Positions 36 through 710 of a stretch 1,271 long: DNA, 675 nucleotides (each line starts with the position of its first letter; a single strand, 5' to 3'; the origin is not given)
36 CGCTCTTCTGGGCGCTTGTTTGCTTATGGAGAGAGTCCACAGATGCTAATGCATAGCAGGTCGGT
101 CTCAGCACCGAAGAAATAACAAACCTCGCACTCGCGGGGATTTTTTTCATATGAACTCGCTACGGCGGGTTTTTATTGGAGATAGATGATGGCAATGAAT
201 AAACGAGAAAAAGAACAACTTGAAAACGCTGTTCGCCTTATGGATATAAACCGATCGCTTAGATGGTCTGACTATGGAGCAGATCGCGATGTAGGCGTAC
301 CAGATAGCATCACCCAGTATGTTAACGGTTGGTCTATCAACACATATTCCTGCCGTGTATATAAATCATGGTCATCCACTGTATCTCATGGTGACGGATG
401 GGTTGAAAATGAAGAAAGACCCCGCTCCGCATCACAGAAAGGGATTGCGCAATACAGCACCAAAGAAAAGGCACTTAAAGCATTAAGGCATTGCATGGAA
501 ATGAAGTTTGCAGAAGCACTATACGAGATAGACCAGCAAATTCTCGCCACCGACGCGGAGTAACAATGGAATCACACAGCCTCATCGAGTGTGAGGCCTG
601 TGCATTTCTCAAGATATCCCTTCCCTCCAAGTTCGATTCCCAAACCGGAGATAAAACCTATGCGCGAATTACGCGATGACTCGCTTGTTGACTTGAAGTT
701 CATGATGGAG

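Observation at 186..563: Unrecognised 125-aa protein immediately upstream of the excisionase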

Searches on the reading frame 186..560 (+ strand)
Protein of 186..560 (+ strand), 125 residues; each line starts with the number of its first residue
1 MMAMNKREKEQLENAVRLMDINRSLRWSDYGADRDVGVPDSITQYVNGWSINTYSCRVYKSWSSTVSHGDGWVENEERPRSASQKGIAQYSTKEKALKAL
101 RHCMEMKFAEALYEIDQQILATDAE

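Call 5: search_protein_families(library=pfam, proteins=[window:186-560:+], max_evalue=1)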
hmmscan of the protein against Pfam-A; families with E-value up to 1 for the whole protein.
window:186-560:+ (125 aa): 1 family
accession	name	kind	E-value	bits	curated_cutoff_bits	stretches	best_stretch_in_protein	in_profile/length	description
PF05010.19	TACC_C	-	0.029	14.6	29.9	1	57-118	93-154/201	Transforming acidic coiled-coil-containing protein (TACC), C-terminal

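Call 6: search_protein_families(library=ncbifam, proteins=[window:186-560:+], max_evalue=1)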
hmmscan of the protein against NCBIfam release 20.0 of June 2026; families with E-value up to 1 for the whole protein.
window:186-560:+ (125 aa): 0 families
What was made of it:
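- On Any curated Pfam / NCBIfam family: NCBIfam gives none (calls 5, 6).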

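Call 7: search_protein_families(library=phrogs, proteins=[window:186-560:+], max_evalue=1)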
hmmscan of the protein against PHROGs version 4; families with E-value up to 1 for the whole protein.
window:186-560:+ (125 aa): 4 families
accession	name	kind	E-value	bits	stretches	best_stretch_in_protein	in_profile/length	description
phrog_28248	-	unknown function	4.9e-72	241.9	1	2-125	15-147/149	-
phrog_18032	-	lysis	0.11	13.2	1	43-112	70-140/248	endolysin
phrog_18759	-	unknown function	0.12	13.5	0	5-29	59-80/107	-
phrog_8122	-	tail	0.22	12.6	0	72-116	83-130/139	minor tail protein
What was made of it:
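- On phrog_28248: E = 4.9e-72 (ORF from ATG 186) / 7.4e-72 (from ATG 189), residues 2-125 on profile 15-147 of 149 (call 7).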

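Call 8: find_homologous_proteins(query=window:186-560:+)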
Query window:186-560:+ (125 aa): 34 proteins with E <= 0.001 among 36 candidates.
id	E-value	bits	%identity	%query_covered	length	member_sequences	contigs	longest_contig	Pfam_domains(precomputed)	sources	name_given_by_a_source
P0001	1.0e-76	273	99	99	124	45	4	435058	-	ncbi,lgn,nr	ncbi:hypothetical protein HAX88_001344 [Salmonella enterica]|nr:hypothetical protein [Salmonella ent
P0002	8.5e-72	257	92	99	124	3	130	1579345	-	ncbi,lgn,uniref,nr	ncbi:hypothetical protein FDA16_07790 [Salmonella enterica]|uniref:Uncharacterized protein n=2 Tax=S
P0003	2.3e-65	236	89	94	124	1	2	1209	-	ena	-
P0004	5.1e-65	235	85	99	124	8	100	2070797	-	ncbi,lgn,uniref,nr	ncbi:hypothetical protein DRL80_01085 [Salmonella enterica subsp. enterica]|uniref:Uncharacterized p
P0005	1.2e-64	234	85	99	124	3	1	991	-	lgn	-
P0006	2.2e-59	217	80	99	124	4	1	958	-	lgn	-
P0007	2.6e-56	207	75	99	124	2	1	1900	-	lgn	-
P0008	3.5e-55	203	74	99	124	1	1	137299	-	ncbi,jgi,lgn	-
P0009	9.1e-54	199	74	98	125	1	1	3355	-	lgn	-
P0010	9.2e-54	199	73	99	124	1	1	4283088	-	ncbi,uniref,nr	ncbi:hypothetical protein [Klebsiella aerogenes]|uniref:hypothetical protein n=1 Tax=Klebsiella aero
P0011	1.1e-51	192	83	82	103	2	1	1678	-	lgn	-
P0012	3.5e-40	155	60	94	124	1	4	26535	-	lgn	-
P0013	2.8e-39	152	58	99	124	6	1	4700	-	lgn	-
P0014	1.2e-37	147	58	99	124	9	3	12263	-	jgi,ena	jgi:hypothetical protein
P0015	2.2e-37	146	58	94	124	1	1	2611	-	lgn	-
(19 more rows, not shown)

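Call 9: search_dna_similar(query=window:186-560:+, collection=phages, mode=protein, max_rows=30)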
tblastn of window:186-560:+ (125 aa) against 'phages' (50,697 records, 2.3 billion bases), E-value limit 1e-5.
Records with a match: 10; places in all: 10; records where one place covers at least 80% of the query: 10.
Best place of each record, by identity: >=99% 2; <60% 8.
By first word of the organism name: Rhizobium 4; Salmonella 2; Azospirillum 2; Shewanella 2.
By host as written in the record: Azospirillum brasilense Cd 2; - 2; Salmonella enterica subsp. enterica serovar Kentucky 1; Salmonella enterica subsp. enterica serovar Rissen 1; Rhizobium phaseoli N161 1; Rhizobium phaseoli Y2_4 1; Rhizobium phaseoli IE6794 1; Rhizobium phaseoli N841 1.
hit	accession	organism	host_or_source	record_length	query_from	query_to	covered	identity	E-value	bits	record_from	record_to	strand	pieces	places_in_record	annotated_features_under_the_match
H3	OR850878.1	Salmonella phage S.Kent 1-2-1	Salmonella enterica subsp. enterica ...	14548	1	125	100%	100.0%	1e-80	262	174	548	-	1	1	record has no annotation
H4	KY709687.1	Salmonella phage 29485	Salmonella enterica subsp. enterica ...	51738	1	125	100%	100.0%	1e-80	262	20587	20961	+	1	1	hypothetical protein (x2)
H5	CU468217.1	Azospirillum phage Cd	Azospirillum brasilense Cd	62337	2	125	99%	35.3%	2e-16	79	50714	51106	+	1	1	69: hypothetical protein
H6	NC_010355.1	Azospirillum phage Cd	Azospirillum brasilense Cd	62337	2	125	99%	35.3%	2e-16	79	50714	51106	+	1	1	69: hypothetical protein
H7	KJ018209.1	Shewanella sp. phage 1/4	Baltic Sea ice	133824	2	119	94%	30.7%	4e-6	50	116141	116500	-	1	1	hypothetical protein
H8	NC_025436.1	Shewanella sp. phage 1/4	Baltic Sea ice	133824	2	119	94%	30.7%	4e-6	50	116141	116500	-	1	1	hypothetical protein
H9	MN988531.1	Rhizobium phage RHph_Y5A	Rhizobium phaseoli N161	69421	2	119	94%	30.1%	8e-7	52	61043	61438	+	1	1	hypothetical protein (x2)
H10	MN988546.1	Rhizobium phage RHph_Y2_4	Rhizobium phaseoli Y2_4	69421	2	119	94%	30.1%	8e-7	52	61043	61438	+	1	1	hypothetical protein (x2)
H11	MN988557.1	Rhizobium phage RHph_Y52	Rhizobium phaseoli IE6794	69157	2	119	94%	29.8%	4e-6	50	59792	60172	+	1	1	hypothetical protein (x2)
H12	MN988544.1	Rhizobium phage RHph_Y21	Rhizobium phaseoli N841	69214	2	119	94%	29.8%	4e-6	50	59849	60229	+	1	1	hypothetical protein (x2)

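Call 10: search_solved_structures(query=window:186-560:+, max_evalue=10)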
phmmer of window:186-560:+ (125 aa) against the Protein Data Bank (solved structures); distinct sequences matched with E-value up to 10: 1.
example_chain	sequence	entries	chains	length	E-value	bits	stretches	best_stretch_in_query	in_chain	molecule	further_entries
6xzf_B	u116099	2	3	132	0.7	13.4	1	46-81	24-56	Nanobody targeted against eGFP | NBe-LBM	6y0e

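Call 11: get_annotated_region(hit=H4, flank=8000)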
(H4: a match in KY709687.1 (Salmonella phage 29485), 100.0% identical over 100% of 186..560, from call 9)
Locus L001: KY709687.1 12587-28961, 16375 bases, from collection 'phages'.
description: Salmonella phage 29485, complete genome.
organism: Salmonella phage 29485 (NCBI taxid 1970747)
taxonomy: Viruses; Duplodnaviria; Heunggongvirae; Uroviricota; Caudoviricetes
host: Salmonella enterica subsp. enterica serovar Rissen; source: -; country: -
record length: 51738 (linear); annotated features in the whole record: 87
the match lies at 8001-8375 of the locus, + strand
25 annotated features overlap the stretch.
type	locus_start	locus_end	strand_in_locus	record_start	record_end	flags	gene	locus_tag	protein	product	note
CDS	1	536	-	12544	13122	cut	-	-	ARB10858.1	superinfection exclusion protein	-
CDS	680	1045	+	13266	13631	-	-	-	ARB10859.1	hypothetical protein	-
CDS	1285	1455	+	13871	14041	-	-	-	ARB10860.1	hypothetical protein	FIG00637995: hypothetical protein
CDS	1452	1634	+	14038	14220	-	-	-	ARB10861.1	hypothetical protein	-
CDS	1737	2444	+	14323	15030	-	-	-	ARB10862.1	putative DNA-binding protein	putative DNA-binding protein Erf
CDS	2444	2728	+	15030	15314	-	-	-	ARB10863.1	anti-RecBCD1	-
CDS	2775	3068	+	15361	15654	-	-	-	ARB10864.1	hypothetical protein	FIG01047205: hypothetical protein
CDS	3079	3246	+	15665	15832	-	-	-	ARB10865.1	hypothetical protein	-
CDS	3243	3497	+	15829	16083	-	-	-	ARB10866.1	hypothetical protein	-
CDS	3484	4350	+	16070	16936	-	-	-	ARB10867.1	EaD protein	-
CDS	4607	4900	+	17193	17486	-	-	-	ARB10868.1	hypothetical protein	-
CDS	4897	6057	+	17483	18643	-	-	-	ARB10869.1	EaD protein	-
CDS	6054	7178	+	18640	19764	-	-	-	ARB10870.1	EaA protein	-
CDS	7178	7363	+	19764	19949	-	-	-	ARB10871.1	hypothetical protein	-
CDS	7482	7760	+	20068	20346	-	-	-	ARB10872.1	hypothetical protein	-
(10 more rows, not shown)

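Call 12: get_annotated_region(hit=H5, flank=5000)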
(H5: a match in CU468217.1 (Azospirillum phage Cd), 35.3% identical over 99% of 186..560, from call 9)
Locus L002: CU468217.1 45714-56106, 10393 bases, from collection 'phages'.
description: Azospirillum brasilense bacteriophage Cd, complete genome.
organism: Azospirillum phage Cd (NCBI taxid 467481)
taxonomy: Viruses; Duplodnaviria; Heunggongvirae; Uroviricota; Caudoviricetes
host: Azospirillum brasilense Cd; source: -; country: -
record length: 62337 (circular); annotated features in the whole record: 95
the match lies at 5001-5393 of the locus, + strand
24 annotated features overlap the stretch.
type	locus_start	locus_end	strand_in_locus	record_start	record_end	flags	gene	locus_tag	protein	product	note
CDS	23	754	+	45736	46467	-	58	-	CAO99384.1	hypothetical protein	unknown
CDS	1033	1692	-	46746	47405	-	59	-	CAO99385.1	hypothetical protein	unknown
CDS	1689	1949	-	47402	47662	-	60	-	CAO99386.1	hypothetical protein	unknown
CDS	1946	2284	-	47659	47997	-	61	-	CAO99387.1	hypothetical protein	unknown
CDS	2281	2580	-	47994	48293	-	62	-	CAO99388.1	hypothetical protein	unknown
CDS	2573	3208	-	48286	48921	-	63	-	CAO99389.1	hypothetical protein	unknown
CDS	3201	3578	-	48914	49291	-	64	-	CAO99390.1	hypothetical protein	similar to hypothetical protein NB311A_07313 [Nitrobacter sp. Nb-311A]; sequence-specific DNA binding. Helix-turn-helix ...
CDS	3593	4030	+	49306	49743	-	65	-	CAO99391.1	hypothetical protein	unknown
CDS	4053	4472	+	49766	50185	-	66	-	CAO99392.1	hypothetical protein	similar to hypothetical protein NB311A_07313 [Nitrobacter sp. Nb-311A]; unknown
CDS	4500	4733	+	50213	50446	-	67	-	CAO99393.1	hypothetical protein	unknown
CDS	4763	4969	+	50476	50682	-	68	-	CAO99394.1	hypothetical protein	unknown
CDS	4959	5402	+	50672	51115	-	69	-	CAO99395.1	hypothetical protein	similar to conserved hypothetical protein [Escherichia coli]; unknown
CDS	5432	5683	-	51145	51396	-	70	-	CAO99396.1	hypothetical protein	unknown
CDS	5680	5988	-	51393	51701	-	71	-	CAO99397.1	hypothetical protein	unknown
CDS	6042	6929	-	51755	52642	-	72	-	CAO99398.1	integrase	similar to Integrase [Magnetospirillum magneticum AMB-1]; Lambda integrase, C-terminal catalytic domain. Lambda-type ...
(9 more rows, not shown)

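Call 13: get_annotated_region(hit=H7, flank=5000)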
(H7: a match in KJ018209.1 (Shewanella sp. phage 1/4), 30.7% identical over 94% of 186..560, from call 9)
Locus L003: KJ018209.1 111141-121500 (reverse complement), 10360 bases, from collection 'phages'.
description: Shewanella sp. phage 1/4, complete genome.
organism: Shewanella sp. phage 1/4 (NCBI taxid 1458859)
taxonomy: Viruses; Duplodnaviria; Heunggongvirae; Uroviricota; Caudoviricetes
host: -; source: Baltic Sea ice; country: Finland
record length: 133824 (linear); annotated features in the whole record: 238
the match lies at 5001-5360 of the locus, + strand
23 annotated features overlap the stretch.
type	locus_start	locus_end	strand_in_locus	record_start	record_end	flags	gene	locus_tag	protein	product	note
CDS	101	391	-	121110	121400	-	-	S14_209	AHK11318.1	hypothetical protein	-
CDS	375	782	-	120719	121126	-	-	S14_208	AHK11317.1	hypothetical protein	-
CDS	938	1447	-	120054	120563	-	-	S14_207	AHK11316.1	hypothetical protein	-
CDS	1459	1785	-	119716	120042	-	-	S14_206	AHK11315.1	hypothetical protein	-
CDS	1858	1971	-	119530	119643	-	-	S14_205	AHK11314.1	hypothetical protein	-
CDS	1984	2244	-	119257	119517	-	-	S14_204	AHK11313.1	hypothetical protein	-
CDS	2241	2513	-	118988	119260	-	-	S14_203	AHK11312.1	hypothetical protein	-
CDS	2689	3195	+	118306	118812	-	-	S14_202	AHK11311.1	transglycosylase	-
CDS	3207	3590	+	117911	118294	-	-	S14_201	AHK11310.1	hypothetical protein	-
CDS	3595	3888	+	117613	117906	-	-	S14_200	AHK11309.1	hypothetical protein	-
CDS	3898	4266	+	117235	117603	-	-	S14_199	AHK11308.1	hypothetical protein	-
CDS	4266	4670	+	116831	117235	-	-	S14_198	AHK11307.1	hypothetical protein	-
CDS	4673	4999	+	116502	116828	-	-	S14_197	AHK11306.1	hypothetical protein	-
CDS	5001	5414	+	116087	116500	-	-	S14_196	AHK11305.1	hypothetical protein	-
CDS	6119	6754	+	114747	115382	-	-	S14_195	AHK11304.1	hypothetical protein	-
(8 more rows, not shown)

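Call 14: get_annotated_region(hit=H9, flank=5000)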
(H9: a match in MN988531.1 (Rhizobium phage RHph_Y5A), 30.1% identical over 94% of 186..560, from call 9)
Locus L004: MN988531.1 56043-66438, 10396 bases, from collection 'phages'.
description: Rhizobium phage RHph_Y5A, complete genome.
organism: Rhizobium phage RHph_Y5A (NCBI taxid 2509784)
taxonomy: Viruses; Duplodnaviria; Heunggongvirae; Uroviricota; Caudoviricetes
host: Rhizobium phaseoli N161; source: agricultural lands; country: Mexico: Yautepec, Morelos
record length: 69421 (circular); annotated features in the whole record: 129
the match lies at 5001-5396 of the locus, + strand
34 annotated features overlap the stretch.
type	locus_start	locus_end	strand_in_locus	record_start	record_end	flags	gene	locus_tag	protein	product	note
CDS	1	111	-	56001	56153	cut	-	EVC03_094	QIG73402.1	hypothetical protein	-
CDS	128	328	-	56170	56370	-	-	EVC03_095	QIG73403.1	hypothetical protein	-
CDS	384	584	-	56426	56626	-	-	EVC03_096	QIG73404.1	hypothetical protein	-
CDS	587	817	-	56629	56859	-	-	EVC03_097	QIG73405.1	hypothetical protein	-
CDS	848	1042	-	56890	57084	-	-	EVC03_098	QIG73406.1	hypothetical protein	-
CDS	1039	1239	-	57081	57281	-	-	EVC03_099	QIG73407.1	hypothetical protein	-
CDS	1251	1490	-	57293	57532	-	-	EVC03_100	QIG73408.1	hypothetical protein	-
CDS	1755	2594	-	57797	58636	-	-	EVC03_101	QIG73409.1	hypothetical protein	-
CDS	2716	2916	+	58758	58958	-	-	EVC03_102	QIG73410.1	hypothetical protein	-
CDS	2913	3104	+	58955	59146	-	-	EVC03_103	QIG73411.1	hypothetical protein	-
CDS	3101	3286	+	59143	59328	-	-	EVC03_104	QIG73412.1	hypothetical protein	-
CDS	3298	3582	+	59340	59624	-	-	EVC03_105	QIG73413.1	cro-like repressor protein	GO_function: GO:0003677 - DNA binding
CDS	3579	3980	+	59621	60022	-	-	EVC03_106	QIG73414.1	hypothetical protein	-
CDS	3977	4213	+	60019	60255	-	-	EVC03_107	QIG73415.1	hypothetical protein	-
CDS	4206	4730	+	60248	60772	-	-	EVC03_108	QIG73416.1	putative DNA methyltransferase protein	-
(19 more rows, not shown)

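Call 20: search_solved_structures(query=A1, max_evalue=10)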
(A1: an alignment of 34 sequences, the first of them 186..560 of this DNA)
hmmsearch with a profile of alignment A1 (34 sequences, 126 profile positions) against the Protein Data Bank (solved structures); distinct sequences matched with E-value up to 10: 6.
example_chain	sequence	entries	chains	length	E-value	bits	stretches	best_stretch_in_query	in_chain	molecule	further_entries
1p1t_A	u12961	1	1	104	0.043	17.1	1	85-124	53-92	Cleavage stimulation factor, 64 kDa subunit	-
6q2i_A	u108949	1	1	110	0.046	17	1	85-124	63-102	Cleavage stimulation factor subunit 2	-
6tze_A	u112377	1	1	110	0.053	16.8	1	85-124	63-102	Cleavage stimulation factor subunit 2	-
9e6s_A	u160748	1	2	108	1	12.6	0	52-95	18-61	B-cell lymphoma/leukemia 11A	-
6cfz_F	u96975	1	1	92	1.1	12.6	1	25-63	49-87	Dad1,Dad1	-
6m15_B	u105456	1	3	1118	2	11.7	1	32-108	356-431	Spike glycoprotein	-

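Call 21: search_protein_families(library=padloc, proteins=[window:189-560:+], max_evalue=1)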
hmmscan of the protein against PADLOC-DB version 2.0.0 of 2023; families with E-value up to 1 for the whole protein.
window:189-560:+ (124 aa): 0 families

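Call 23: find_encoding_contigs(protein=P0001, flank=10000, max_places=6)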
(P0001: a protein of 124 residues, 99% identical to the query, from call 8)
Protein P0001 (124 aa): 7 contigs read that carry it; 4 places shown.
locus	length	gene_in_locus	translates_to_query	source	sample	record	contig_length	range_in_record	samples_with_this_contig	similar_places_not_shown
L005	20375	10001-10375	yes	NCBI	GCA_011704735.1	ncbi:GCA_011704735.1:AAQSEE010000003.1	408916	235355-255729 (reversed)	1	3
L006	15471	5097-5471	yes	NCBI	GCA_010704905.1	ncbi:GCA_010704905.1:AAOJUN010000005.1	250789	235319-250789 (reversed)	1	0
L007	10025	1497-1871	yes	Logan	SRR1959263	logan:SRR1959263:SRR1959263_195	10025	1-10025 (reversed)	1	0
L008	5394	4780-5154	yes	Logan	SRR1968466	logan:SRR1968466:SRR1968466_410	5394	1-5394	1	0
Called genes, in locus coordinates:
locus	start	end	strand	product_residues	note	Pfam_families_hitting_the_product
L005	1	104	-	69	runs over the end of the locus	PF13560:HTH_31, PF01381:HTH_3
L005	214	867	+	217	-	PF01381:HTH_3, PF12844:HTH_19 (weak), PF13560:HTH_31, PF00717:Peptidase_S24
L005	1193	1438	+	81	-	-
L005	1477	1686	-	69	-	PF10965:DUF2767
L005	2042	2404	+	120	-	PF25694:N_peptide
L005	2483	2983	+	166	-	PF13392:HNH_3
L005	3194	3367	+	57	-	PF02061:Lambda_CIII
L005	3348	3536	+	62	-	PF17519:DUF5444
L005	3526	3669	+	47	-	PF17585:Phage_Arf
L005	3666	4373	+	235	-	PF04098:Rad52_Rad22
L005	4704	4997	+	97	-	PF11043:Anti-RecBCD_p2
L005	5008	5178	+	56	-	PF10930:DUF2737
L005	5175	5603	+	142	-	-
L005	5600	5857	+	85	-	PF15944:DUF4752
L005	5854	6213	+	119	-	PF17526:DUF5448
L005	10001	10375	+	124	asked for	-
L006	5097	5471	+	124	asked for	-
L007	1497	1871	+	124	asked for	-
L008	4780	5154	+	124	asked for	-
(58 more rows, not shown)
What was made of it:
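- Early-operon setting: cI-like repressor, N peptide, cIII, Arf, Rad52-type recombinase and Anti-RecBCD_p2 (Abc2-type) lie upstream on the same strand (calls 11, 23). It lies near the prophage end, in the non-essential ea region where accessory genes accumulate (calls 11, 23).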

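Call 25: predict_structure(alignment_id=A3)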
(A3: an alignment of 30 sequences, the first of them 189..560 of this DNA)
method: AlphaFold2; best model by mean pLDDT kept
length: 124 residues; sequences in the alignment: 30
mean_pLDDT: 91.2   pTM: 0.77
mean pLDDT of the five models: 91.2, 89.6, 87.8, 85.0, 81.6
residues with pLDDT >= 90: 92; 70-90: 31; 50-70: 1; < 50: 0
segments of 3 or more residues with pLDDT < 50: none
pLDDT, mean of each block of 10 residues (from residue 1): 86 92 86 92 93 95 93 81 92 97 93 96 87
secondary structure, 60 per line:
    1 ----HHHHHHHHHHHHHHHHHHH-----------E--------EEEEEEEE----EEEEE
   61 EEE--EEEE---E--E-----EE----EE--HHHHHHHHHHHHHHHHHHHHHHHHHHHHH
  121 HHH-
elements in order: H5-23 E44-51 E56-63 E66-69 H92-123
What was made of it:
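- Checked: The 'helical termini around a Trp/Tyr/Ser-rich centre' description matches the AlphaFold model: H5-23, strands 44-51/56-63/66-69, H92-123 (call 25).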

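Call 28: search_protein_representatives(alignment_id=A3)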
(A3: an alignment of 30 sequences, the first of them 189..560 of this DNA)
Query: 30 sequences, 125 profile positions. Proteins with E-value up to 0.001 (for the whole library): 969; up to 1e-10: 515; up to 1e-30: 11. The best 150 are listed.
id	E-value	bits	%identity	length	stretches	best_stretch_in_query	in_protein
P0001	5.0e-59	214.0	-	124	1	1-123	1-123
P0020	3.3e-57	208.1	-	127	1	1-124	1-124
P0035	1.1e-39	151.5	-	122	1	1-121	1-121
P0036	3.7e-39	149.8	-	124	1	1-116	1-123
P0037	2.0e-35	137.8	-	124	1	1-124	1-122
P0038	2.2e-32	128.0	-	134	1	1-122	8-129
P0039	3.5e-32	127.3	-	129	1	1-122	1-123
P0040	5.1e-32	126.7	-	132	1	1-121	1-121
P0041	1.8e-31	125.0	-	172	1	1-121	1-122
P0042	2.1e-31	124.8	-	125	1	3-121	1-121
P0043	6.9e-31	123.1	-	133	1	1-122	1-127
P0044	2.1e-30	121.5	-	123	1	1-122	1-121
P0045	8.1e-30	119.7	-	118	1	1-121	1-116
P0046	3.1e-29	117.8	-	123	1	1-122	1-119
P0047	1.2e-28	115.9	-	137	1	1-122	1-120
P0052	1.3e-27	112.5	-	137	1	1-121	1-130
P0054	2.2e-27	111.8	-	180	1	1-122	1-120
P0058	7.1e-27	110.1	-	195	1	1-121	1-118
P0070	3.8e-25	104.6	-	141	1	1-121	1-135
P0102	2.0e-22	95.8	-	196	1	1-118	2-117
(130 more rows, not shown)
